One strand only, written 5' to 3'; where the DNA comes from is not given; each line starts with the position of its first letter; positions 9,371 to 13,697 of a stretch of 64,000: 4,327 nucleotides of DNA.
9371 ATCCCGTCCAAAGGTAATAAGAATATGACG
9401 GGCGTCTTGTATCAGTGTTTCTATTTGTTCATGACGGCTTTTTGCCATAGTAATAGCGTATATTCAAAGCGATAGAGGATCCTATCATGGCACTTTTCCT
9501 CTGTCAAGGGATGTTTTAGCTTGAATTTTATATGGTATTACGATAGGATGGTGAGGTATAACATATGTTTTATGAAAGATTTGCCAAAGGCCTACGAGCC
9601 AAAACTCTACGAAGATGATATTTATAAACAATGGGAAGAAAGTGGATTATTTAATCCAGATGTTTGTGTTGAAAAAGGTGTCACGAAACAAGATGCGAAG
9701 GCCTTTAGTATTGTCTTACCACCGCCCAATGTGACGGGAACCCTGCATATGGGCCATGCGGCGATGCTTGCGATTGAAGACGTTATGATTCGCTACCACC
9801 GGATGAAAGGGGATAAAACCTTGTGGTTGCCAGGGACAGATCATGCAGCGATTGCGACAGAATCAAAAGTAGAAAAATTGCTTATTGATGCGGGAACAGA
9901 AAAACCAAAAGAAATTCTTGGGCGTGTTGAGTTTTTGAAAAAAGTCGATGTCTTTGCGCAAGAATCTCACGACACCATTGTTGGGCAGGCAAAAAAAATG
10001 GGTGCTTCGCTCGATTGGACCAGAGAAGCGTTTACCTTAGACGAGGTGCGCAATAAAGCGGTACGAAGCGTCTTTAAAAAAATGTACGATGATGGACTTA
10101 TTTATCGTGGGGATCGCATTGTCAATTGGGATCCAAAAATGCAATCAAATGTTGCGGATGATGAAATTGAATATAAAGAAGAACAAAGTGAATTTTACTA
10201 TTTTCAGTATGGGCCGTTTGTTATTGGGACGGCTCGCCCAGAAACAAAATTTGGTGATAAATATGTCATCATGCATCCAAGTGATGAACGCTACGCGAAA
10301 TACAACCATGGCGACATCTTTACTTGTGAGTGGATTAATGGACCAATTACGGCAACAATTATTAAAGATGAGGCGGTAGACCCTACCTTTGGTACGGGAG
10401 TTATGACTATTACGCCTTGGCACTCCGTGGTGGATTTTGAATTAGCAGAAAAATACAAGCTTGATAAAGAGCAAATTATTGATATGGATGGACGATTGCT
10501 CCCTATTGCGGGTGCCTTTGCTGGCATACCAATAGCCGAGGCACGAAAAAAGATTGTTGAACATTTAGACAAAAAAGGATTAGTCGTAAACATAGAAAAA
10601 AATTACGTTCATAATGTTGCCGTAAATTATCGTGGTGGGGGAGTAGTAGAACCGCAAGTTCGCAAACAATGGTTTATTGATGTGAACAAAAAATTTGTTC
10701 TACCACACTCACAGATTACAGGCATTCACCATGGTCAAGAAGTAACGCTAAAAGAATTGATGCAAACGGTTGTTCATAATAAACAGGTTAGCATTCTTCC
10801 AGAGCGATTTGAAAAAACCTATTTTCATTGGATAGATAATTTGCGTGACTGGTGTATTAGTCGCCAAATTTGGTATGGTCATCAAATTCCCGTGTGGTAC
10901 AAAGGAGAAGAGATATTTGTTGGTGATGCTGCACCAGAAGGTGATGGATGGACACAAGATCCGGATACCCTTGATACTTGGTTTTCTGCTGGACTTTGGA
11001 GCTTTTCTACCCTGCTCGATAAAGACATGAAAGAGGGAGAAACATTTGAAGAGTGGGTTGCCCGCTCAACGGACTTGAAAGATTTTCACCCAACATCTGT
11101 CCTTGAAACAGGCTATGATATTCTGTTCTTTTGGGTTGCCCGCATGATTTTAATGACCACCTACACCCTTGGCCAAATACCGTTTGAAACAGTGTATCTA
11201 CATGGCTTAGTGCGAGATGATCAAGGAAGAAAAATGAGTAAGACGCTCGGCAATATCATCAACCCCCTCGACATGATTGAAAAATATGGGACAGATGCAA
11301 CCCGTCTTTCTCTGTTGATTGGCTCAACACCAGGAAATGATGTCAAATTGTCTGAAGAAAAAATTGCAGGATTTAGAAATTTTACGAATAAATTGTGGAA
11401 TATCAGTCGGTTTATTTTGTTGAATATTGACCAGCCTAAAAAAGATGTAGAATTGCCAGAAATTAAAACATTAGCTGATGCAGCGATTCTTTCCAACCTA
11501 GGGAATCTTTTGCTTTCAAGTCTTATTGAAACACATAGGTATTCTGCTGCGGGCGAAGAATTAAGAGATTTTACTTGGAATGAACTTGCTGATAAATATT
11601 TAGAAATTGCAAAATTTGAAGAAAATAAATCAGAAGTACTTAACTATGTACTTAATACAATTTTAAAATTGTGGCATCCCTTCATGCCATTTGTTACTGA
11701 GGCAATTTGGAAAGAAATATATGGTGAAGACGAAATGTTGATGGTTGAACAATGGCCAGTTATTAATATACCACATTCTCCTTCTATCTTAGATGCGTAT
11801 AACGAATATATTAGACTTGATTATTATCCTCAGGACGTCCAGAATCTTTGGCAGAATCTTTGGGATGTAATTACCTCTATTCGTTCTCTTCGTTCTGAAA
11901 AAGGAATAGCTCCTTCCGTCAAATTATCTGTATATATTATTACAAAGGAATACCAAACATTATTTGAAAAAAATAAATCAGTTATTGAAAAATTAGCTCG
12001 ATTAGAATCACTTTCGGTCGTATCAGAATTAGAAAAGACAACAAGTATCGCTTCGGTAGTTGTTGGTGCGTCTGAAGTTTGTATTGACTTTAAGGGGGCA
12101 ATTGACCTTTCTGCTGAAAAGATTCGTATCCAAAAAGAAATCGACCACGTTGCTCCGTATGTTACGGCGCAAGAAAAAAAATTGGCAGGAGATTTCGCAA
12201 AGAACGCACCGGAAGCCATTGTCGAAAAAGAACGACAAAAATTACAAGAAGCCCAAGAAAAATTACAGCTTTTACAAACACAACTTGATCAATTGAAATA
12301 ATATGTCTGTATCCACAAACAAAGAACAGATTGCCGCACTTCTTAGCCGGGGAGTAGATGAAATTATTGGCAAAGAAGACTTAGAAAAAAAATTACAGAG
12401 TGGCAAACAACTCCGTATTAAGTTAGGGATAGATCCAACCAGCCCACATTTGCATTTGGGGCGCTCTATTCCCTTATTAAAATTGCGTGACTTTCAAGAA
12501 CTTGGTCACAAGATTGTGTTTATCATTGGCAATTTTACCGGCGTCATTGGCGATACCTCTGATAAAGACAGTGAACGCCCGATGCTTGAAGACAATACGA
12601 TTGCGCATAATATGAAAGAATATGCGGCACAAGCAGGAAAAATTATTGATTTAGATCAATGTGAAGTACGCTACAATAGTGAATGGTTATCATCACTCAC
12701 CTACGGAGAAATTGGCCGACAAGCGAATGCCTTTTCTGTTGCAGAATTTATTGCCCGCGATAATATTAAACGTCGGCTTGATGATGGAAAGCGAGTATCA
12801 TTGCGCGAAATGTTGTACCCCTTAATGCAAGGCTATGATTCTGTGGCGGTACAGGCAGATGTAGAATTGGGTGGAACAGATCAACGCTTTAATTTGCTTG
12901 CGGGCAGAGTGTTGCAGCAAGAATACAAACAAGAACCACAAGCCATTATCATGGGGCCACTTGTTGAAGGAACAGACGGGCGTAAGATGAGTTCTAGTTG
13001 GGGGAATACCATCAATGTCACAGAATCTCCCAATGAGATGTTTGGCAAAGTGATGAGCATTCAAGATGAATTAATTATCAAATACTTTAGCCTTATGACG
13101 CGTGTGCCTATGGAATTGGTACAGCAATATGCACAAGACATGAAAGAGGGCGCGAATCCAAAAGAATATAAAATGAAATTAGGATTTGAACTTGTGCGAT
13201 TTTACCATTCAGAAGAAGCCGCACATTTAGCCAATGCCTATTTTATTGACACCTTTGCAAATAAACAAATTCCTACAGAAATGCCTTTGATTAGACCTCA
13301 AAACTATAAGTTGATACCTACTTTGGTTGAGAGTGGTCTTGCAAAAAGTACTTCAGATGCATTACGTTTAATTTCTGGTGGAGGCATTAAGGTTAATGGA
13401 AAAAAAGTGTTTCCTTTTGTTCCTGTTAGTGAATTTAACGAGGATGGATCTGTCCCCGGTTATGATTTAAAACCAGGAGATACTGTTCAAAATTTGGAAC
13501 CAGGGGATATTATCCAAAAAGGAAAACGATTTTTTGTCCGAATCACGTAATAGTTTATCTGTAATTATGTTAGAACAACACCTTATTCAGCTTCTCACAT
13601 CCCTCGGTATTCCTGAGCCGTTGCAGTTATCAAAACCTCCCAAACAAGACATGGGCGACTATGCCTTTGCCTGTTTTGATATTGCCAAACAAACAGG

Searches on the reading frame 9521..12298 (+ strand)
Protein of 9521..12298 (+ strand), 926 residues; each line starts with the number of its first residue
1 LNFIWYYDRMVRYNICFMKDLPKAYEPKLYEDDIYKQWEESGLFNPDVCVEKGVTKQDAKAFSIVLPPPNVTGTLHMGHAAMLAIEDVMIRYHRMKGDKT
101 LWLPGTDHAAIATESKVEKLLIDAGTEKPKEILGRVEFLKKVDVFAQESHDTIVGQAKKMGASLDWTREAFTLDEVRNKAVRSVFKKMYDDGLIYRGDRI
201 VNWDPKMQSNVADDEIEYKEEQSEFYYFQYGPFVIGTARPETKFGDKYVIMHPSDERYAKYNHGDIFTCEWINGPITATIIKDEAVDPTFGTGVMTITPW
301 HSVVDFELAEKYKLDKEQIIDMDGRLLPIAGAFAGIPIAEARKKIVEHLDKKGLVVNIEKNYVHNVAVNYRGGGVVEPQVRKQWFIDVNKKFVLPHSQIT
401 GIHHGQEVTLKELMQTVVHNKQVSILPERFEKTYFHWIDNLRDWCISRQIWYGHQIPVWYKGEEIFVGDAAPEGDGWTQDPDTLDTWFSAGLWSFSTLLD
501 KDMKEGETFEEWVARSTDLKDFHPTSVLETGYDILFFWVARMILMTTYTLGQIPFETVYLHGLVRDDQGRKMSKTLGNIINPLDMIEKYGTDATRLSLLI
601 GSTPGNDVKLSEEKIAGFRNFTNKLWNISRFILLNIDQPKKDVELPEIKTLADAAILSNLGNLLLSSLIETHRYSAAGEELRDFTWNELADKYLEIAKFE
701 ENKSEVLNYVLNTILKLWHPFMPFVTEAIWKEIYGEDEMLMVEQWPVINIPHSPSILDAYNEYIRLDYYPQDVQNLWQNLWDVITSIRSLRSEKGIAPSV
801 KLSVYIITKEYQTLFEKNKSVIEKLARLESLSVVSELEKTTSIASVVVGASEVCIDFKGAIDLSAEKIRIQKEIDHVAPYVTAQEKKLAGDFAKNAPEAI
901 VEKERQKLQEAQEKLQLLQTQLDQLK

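Call 50: search_protein_families(library=pfam, proteins=[window:9521-12298:+], max_evalue=0.0001)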
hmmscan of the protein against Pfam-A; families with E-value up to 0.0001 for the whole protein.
window:9521-12298:+ (926 aa): 4 families
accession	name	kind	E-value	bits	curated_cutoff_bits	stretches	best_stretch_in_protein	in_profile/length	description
PF00133.28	tRNA-synt_1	-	2.2e-117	392.8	22.7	2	34-463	2-250/414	tRNA synthetases class I (I, L, M and V)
PF08264.19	Anticodon_1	-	4.4e-25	88.7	25.1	1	668-806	18-148/148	Anticodon-binding domain of tRNA ligase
PF09334.17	tRNA-synt_1g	-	4.7e-20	72.1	20.1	2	414-617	195-373/391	tRNA synthetases class I (M)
PF10458.14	Val_tRNA-synt_C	-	3e-08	34.3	25.9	1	862-926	1-66/66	Valyl tRNA synthetase tRNA binding arm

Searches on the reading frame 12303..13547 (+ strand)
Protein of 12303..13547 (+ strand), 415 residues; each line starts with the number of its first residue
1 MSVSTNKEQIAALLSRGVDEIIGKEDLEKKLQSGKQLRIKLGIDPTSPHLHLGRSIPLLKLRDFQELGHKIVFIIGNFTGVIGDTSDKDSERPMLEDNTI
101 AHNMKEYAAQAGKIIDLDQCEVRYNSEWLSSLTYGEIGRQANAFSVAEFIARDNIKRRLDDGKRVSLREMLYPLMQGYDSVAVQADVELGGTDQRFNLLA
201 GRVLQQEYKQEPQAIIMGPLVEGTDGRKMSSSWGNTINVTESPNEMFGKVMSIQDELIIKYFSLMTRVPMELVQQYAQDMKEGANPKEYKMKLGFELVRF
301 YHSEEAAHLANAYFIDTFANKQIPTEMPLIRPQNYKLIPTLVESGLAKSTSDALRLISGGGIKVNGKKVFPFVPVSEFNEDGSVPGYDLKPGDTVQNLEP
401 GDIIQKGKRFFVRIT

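Call 50: search_protein_families(library=pfam, proteins=[window:12303-13547:+], max_evalue=0.0001)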
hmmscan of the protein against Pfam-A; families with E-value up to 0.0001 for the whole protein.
window:12303-13547:+ (415 aa): 3 families
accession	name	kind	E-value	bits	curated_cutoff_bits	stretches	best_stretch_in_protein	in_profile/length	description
PF00579.31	tRNA-synt_1b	-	5.6e-68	229.8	21.1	1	34-318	3-291/292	tRNA synthetases class I (W and Y)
PF01479.30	S4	-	3.9e-07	30.2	22.8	1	341-369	7-35/48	S4 domain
PF22421.1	SYY_C-terminal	-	4.2e-05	23.8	27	0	327-369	9-53/83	Tyrosine--tRNA ligase SYY-like C-terminal domain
